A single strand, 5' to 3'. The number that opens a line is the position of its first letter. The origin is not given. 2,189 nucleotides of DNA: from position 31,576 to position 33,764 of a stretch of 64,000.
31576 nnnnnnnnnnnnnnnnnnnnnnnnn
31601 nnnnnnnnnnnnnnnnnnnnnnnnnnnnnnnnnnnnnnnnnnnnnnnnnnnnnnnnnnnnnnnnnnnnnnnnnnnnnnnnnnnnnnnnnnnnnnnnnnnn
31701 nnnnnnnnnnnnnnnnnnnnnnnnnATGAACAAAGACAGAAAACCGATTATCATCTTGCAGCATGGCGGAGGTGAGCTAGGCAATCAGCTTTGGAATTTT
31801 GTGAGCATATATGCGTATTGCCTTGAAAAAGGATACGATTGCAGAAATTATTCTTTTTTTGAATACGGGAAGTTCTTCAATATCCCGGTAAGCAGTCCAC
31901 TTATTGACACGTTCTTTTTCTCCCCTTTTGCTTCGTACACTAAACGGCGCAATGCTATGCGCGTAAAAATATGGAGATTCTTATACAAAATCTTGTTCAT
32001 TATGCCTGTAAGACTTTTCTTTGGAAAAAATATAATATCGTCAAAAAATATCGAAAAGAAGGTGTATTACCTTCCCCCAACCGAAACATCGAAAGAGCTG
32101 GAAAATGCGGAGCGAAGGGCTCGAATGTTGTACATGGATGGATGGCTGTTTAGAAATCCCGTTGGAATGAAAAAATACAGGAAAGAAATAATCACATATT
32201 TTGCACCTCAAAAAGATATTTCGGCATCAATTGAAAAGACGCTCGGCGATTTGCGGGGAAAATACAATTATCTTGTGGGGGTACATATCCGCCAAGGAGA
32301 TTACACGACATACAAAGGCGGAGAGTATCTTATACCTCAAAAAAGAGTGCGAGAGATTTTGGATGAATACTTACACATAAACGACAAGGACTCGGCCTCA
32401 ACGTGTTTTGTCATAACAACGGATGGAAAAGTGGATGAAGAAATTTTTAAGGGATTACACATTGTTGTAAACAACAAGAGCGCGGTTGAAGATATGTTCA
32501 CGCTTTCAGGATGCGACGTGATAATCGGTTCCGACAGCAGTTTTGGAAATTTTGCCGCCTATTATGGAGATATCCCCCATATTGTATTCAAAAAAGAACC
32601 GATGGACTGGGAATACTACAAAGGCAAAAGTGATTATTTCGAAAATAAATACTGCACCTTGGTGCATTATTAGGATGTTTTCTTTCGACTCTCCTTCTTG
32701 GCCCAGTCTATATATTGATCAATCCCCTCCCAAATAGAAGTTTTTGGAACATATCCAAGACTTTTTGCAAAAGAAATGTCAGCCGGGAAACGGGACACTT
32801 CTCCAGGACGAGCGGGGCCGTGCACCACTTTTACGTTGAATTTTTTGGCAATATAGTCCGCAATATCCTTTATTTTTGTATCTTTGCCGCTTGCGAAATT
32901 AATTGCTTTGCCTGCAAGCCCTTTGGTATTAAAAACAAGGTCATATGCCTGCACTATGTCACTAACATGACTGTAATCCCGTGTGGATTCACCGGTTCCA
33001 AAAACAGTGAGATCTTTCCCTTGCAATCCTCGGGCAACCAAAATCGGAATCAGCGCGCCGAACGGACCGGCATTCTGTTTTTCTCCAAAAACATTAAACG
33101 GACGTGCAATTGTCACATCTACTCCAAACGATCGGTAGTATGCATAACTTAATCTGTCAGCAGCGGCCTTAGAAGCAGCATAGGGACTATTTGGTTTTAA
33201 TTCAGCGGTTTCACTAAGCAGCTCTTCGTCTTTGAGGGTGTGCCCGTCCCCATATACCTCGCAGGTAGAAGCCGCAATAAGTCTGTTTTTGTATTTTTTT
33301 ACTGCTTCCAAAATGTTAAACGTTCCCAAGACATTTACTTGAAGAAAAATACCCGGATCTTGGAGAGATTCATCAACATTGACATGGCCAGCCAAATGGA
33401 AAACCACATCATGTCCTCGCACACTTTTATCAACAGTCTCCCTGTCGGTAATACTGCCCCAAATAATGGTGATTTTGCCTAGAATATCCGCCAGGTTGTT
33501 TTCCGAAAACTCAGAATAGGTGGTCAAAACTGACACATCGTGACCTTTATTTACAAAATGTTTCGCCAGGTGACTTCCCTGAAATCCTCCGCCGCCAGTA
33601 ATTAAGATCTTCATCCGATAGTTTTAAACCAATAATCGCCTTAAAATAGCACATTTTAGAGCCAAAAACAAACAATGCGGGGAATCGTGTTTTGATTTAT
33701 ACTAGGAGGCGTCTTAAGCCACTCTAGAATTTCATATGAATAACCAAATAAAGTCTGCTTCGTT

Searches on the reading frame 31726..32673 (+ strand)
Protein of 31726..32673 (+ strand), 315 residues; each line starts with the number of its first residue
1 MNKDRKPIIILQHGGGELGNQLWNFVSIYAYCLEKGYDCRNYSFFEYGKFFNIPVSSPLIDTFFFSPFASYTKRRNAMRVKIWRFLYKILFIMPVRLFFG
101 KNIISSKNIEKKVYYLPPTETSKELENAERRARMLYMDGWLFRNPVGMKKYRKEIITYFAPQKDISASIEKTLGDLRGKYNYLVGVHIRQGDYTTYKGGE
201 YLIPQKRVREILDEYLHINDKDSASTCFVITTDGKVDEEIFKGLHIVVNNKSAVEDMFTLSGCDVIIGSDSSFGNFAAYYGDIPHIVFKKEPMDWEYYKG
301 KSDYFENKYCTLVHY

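Call 9: search_protein_families(library=pfam, proteins=[window:31726-32673:+])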
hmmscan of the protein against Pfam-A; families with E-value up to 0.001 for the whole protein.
window:31726-32673:+ (315 aa): 1 family
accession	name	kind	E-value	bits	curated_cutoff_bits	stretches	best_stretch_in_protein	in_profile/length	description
PF01531.22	Glyco_transf_11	-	6.9e-07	29.2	23.9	1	151-280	129-265/298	Glycosyl transferase family 11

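Call 11: search_protein_families(library=ncbifam, proteins=[window:31726-32673:+], max_evalue=0.00001)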
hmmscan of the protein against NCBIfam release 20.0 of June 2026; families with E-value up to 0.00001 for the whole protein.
window:31726-32673:+ (315 aa): 0 families

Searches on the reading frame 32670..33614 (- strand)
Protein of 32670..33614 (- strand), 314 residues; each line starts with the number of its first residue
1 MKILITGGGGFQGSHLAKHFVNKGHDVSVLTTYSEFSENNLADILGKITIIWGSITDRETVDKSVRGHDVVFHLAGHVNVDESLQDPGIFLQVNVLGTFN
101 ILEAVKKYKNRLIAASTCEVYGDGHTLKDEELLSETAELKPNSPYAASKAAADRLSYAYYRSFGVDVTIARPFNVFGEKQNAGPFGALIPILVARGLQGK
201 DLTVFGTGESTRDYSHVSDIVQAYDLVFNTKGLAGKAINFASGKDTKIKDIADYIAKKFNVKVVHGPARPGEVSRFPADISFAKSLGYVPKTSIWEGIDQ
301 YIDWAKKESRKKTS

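Call 9: search_protein_families(library=pfam, proteins=[window:32670-33614:-])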
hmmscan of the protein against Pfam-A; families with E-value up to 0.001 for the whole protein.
window:32670-33614:- (314 aa): 9 families
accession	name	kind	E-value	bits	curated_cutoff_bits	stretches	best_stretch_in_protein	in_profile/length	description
PF01370.27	Epimerase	-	1.1e-57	195.7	20.9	1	3-239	1-238/240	NAD dependent epimerase/dehydratase family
PF16363.11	GDP_Man_Dehyd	-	5.5e-56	190.9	27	1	4-300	1-331/332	GDP-mannose 4,6 dehydratase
PF01073.25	3Beta_HSD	-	4.9e-20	72.1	22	1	4-181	1-187/280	3-beta hydroxysteroid dehydrogenase/isomerase family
PF04321.23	RmlD_sub_bind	-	1.4e-14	54.3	27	1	1-181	1-157/287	RmlD substrate binding domain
PF07993.18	NAD_binding_4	-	1.6e-13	50.9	20.1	1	58-181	79-213/258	Male sterility protein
PF02719.21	Polysacc_synt_2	-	2.6e-12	47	20.2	1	3-117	1-128/293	Polysaccharide biosynthesis protein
PF13460.12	NAD_binding_10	-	7.6e-11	42.6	27.2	1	7-174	1-145/184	NAD(P)H-binding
PF05368.20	NmrA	-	5e-07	30.1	27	1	2-79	4-79/298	NmrA-like family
PF00106.31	adh_short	-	0.00012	22.1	26.6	0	3-107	3-121/195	short chain dehydrogenase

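Call 11: search_protein_families(library=ncbifam, proteins=[window:32670-33614:-], max_evalue=0.00001)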
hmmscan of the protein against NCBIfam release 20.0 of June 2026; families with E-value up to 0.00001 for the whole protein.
window:32670-33614:- (314 aa): 29 families (the best 25 are shown)
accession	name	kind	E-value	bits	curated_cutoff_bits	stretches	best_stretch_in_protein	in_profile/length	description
TIGR01181.1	dTDP_gluc_dehyt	equivalog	4.9e-63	213.1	365.1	1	2-309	1-315/321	dTDP-glucose 4,6-dehydratase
TIGR04180.1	EDH_00030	hypoth_equivalog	3.8e-58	196.9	475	1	3-285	1-288/297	NAD-dependent 4,6-dehydratase LegB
TIGR01179.1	galE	equivalog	1.2e-38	132.8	262.3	1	2-309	1-329/332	UDP-glucose 4-epimerase GalE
NF007582.0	PRK10217.1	equivalog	7.9e-37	127.2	698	1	2-282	3-290/355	dTDP-glucose 4,6-dehydratase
NF007490.0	PRK10084.1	subfamily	1.3e-35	123.1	649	1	1-306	1-335/361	dTDP-glucose 4,6-dehydratase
TIGR02622.1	CDP_4_6_dhtase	equivalog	8.1e-25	87.7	278.45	1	2-311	6-336/352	CDP-glucose 4,6-dehydratase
NF011728.1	PRK15181.1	equivalog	1.1e-23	83.9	760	1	3-305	18-337/348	Vi polysaccharide biosynthesis UDP-N-acetylglucosaminuronic acid C-4 epimerase TviC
NF042422.1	oxyalk_red_OleD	equivalog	1.8e-23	83.5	580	1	1-255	1-246/329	2-alkyl-3-oxoalkanoate reductase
NF047922.1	GDPFucSynFcl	equivalog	4.1e-21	75.7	500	1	84-308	71-304/308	GDP-L-fucose synthase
TIGR02197.1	heptose_epim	equivalog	5.4e-21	75.1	274.6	1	3-307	1-315/316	ADP-glyceromanno-heptose 6-epimerase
TIGR03466.1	HpnA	hypoth_equivalog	1.6e-19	70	367.65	1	1-180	1-175/327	hopanoid-associated sugar epimerase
NF008872.0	PRK11908.1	equivalog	1.7e-19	70.1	294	1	1-257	2-269/349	bifunctional UDP-4-keto-pentose/UDP-xylose synthase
NF007956.0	PRK10675.1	subfamily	2.9e-19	69.4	394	1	1-283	1-306/338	UDP-glucose 4-epimerase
NF043036.1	ErythonDh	equivalog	5.7e-19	68.5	325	1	1-168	1-172/321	D-erythronate dehydrogenase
NF042423.1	oxyalk_red_Shew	equivalog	7.4e-17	61.4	580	1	2-241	10-239/331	2-alkyl-3-oxoalkanoate reductase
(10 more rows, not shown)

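Call 50: search_solved_structures(query=window:32670-33614:-, max_evalue=1e-20)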
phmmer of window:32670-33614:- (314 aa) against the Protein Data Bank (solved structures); distinct sequences matched with E-value up to 1e-20: 44.
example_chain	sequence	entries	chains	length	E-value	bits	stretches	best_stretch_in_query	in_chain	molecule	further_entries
6bwl_A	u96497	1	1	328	1.7e-41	145.8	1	1-307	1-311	Pal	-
2hun_A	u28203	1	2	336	1.5e-39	139.4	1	1-307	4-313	336aa long hypothetical dTDP-glucose 4,6-dehydratase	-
9rl0_E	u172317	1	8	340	1.1e-38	136.5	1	1-307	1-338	CDP-tyvelose 2-epimerase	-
6bi4_A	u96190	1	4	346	1.5e-37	132.8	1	1-308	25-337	dTDP-glucose 4,6-dehydratase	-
1kep_A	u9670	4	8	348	2.5e-37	132.1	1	2-305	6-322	dTDP-D-glucose 4,6-dehydratase | DTDP-GLUCOSE 4,6-DEHYDRATASE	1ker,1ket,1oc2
4lk3_A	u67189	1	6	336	3.6e-36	128.3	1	2-309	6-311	UDP-glucuronic acid decarboxylase 1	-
1bxk_A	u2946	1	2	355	4.9e-36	127.9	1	2-304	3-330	PROTEIN (DTDP-GLUCOSE 4,6-DEHYDRATASE)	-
4gll_A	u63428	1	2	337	1.8e-35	126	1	2-309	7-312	UDP-glucuronic acid decarboxylase 1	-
2b69_A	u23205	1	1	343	1.9e-35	125.9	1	2-309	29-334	UDP-glucuronate decarboxylase 1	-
6wjb_A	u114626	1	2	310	2.4e-35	125.6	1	2-281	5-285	NAD-dependent epimerase/dehydratase family protein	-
4m55_A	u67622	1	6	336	2.5e-35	125.6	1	2-309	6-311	UDP-glucuronic acid decarboxylase 1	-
8shh_A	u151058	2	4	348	2.9e-35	125.3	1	2-306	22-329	dTDP-glucose 4,6-dehydratase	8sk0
1r66_A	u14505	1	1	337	4.6e-35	124.7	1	1-307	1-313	TDP-glucose-4,6-dehydratase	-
6wj9_A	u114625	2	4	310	1.2e-34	123.3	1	2-281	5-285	NAD-dependent epimerase/dehydratase family protein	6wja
1r6d_A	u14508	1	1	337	1.2e-34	123.3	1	1-307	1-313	TDP-glucose-4,6-dehydratase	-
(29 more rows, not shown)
